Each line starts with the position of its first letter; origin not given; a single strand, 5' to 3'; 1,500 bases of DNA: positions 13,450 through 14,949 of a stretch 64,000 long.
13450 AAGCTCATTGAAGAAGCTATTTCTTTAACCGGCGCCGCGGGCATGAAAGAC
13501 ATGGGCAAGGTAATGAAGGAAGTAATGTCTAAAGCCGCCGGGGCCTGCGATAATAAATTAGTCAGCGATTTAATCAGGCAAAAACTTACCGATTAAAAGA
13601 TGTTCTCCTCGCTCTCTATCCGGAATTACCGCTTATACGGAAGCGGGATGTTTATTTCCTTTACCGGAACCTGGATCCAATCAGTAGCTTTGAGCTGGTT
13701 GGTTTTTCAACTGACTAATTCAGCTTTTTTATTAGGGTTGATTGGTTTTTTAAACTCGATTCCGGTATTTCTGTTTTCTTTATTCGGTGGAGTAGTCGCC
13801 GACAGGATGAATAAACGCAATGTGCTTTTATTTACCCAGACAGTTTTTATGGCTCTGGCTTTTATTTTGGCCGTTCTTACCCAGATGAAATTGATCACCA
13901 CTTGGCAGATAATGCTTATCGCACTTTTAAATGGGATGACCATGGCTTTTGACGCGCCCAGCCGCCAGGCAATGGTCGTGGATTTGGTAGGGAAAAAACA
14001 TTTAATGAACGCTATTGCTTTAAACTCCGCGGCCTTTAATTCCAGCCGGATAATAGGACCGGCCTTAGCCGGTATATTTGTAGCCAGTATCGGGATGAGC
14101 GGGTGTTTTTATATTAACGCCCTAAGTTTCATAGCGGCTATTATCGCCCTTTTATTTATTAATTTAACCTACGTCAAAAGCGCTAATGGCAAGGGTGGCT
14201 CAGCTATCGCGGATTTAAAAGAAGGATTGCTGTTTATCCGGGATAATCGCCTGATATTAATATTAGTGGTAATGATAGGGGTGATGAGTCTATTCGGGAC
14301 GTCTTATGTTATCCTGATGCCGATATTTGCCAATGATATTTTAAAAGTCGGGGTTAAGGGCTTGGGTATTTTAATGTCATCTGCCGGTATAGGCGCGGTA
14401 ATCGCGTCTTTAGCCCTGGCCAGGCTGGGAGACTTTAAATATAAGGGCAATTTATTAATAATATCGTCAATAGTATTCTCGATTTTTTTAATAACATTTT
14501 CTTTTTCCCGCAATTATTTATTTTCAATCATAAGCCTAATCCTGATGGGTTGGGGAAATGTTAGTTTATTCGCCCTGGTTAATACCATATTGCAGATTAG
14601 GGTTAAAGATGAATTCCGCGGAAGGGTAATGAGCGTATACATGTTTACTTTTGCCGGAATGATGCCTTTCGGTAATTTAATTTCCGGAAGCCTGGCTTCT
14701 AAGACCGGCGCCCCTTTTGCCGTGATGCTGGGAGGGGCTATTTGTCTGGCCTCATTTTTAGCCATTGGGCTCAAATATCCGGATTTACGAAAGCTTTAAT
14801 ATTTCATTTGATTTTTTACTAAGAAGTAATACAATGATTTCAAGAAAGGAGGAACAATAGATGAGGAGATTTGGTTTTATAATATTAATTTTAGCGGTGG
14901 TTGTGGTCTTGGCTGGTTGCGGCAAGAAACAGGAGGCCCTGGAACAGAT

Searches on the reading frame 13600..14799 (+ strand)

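Call 12: search_protein_families(library=pfam, proteins=[window:13600-14799:+], max_evalue=0.00001)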
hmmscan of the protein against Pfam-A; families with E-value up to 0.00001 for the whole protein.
window:13600-14799:+ (399 aa): 2 families
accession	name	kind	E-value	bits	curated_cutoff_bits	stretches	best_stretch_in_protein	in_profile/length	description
PF05977.19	MFS_3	-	1.3e-62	212.4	27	1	3-388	5-389/524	Transmembrane secretion effector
PF07690.21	MFS_1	-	2.2e-41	142.4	33.4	2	16-248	4-232/347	Major Facilitator Superfamily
